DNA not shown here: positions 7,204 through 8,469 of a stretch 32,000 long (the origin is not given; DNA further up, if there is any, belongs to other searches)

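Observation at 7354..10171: Overlapping SIR2-like + double-domain KaiC-like ATPase operon: candidate undescribed NAD+-depleting defence system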

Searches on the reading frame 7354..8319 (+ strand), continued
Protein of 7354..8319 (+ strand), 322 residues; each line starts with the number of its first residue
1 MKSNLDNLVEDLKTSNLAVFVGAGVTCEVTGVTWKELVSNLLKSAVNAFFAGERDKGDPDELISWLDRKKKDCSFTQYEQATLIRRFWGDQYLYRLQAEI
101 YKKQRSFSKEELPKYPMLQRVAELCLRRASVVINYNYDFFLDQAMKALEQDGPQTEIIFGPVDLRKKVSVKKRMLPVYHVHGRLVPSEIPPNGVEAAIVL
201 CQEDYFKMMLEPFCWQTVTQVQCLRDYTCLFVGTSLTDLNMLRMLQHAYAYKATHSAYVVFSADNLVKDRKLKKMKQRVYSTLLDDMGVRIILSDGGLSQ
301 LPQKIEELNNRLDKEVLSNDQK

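Call 85: find_encoding_contigs(protein=P0172, flank=8000, max_places=3)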
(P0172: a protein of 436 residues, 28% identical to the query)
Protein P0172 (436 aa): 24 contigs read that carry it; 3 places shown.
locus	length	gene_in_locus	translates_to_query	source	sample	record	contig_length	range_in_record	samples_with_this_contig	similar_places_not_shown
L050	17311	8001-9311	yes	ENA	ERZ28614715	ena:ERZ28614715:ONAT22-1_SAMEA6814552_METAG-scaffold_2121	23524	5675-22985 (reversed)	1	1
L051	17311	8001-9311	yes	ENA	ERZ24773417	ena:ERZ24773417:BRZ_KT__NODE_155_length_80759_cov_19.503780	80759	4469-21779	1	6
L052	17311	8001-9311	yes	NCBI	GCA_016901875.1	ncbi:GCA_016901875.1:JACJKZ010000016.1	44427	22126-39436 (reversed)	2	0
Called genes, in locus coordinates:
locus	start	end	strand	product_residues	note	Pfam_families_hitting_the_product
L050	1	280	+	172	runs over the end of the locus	-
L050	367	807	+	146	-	-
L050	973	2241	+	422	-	PF13289:SIR2_2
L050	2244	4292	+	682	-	PF01935:DUF87, PF10412:TrwB_AAD_bind (weak)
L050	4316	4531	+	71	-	-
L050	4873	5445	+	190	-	PF13289:SIR2_2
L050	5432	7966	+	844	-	-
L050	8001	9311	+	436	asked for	PF13289:SIR2_2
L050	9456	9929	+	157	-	-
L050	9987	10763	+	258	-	-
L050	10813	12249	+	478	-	PF01943:Polysacc_synt, PF13440:Polysacc_synt_3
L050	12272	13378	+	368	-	PF01041:DegT_DnrJ_EryC1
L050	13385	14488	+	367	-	PF14397:ATPgrasp_ST, PF14398:ATPgrasp_YheCD (faint)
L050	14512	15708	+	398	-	PF02222:ATP-grasp (faint), PF14397:ATPgrasp_ST (weak), PF02786:CPSase_L_D2, PF07478:Dala_Dala_lig_C (weak), PF13535:ATP-grasp_4 (faint)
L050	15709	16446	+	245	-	PF25084:LbH_EIF2B (faint), PF25087:GMPPB_C (weak), PF00132:Hexapep (faint), PF14602:Hexapep_2 (faint)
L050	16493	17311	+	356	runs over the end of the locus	-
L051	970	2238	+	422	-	PF13289:SIR2_2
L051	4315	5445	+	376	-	PF13289:SIR2_2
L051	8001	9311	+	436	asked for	PF13289:SIR2_2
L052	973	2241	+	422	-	PF13289:SIR2_2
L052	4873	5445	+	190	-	PF13289:SIR2_2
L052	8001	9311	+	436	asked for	PF13289:SIR2_2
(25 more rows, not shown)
